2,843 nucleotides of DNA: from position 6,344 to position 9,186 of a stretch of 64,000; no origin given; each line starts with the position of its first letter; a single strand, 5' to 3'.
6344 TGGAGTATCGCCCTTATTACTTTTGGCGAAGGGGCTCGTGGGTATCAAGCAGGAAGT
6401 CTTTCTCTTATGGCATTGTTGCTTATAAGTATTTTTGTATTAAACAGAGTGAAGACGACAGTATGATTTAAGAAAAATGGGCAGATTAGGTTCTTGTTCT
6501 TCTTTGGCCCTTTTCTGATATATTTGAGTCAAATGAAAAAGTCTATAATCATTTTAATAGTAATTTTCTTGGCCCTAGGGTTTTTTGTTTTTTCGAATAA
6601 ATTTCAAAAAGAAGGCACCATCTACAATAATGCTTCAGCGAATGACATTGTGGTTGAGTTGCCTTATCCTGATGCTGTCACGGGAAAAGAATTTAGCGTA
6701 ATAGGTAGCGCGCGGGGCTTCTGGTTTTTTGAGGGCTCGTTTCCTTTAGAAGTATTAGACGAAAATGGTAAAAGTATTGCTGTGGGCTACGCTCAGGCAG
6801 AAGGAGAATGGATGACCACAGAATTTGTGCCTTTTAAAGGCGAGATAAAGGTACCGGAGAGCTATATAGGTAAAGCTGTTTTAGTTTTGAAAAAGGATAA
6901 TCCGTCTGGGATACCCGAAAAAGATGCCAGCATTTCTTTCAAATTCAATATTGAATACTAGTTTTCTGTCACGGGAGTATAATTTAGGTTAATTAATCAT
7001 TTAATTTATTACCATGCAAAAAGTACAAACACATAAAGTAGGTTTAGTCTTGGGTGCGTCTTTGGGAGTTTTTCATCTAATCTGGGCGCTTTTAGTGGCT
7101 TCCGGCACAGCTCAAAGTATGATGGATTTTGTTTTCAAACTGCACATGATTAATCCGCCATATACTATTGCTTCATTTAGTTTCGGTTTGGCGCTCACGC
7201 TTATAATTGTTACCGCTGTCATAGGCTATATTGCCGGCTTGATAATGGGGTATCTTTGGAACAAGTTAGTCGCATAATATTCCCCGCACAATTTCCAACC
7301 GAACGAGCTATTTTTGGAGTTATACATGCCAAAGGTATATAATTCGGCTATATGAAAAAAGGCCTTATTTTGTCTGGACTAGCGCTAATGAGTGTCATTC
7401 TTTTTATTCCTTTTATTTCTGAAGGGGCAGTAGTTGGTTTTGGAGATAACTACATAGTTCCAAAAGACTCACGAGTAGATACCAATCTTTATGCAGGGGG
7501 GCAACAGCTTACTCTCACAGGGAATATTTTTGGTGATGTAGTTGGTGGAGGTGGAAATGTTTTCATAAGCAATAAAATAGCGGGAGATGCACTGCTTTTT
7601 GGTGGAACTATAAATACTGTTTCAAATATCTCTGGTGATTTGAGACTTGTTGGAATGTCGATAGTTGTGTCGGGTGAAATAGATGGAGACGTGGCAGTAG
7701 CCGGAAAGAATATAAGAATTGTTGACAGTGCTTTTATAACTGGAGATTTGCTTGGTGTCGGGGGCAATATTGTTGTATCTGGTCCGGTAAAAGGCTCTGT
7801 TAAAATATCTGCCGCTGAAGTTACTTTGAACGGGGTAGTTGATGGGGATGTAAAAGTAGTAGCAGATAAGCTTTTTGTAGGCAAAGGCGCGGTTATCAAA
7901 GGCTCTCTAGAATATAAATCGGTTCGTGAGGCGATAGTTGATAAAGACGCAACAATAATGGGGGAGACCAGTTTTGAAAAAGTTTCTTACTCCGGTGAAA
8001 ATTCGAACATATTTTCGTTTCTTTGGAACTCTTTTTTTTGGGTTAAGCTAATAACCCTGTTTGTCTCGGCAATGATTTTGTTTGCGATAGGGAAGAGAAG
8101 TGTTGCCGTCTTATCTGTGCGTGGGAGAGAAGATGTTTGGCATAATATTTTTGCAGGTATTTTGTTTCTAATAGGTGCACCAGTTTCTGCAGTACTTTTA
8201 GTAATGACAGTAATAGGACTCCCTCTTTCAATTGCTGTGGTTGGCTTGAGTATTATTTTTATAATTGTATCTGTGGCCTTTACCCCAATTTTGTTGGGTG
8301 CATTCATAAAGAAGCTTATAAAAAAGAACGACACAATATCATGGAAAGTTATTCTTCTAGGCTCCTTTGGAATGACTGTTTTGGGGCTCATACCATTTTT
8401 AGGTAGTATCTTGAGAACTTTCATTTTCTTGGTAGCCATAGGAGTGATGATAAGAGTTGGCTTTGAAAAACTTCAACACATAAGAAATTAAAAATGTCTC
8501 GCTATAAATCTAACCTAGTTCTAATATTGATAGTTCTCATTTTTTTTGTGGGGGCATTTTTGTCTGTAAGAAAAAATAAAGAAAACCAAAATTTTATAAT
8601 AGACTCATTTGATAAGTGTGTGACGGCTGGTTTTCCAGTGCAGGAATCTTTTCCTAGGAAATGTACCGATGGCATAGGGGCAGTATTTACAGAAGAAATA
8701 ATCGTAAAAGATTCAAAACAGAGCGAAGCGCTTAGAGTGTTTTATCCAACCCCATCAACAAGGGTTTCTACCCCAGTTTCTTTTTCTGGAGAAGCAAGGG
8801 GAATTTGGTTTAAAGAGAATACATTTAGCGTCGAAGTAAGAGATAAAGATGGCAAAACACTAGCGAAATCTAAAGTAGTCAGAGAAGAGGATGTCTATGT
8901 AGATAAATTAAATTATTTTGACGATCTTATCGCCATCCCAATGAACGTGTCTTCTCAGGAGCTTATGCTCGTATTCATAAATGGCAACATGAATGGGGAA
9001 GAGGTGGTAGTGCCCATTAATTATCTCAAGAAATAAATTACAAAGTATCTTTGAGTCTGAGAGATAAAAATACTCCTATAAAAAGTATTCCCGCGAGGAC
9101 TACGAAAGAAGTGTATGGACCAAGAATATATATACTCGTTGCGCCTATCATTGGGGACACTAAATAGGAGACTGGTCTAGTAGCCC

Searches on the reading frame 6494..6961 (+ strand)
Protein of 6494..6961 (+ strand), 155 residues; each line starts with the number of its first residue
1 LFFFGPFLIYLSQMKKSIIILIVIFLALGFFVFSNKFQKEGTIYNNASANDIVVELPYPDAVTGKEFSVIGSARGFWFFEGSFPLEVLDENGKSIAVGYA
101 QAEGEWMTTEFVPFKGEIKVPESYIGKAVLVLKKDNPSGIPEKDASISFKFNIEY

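Call 65: search_protein_families(library=pfam, proteins=[window:6494-6961:+], max_evalue=0.001)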
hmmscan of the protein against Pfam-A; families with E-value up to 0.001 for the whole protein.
window:6494-6961:+ (155 aa): 1 family
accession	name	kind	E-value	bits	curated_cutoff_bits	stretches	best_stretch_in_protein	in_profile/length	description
PF10648.15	Gmad2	-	3.2e-11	43.8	25.7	1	52-138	2-83/86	Immunoglobulin-like domain of bacterial spore germination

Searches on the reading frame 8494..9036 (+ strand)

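Call 65: search_protein_families(library=pfam, proteins=[window:8494-9036:+], max_evalue=0.001)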
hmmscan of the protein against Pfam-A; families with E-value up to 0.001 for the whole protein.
window:8494-9036:+ (180 aa): 1 family
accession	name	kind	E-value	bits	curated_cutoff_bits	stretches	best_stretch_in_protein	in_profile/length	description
PF10648.15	Gmad2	-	3.4e-08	34.1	25.7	1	81-161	3-77/86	Immunoglobulin-like domain of bacterial spore germination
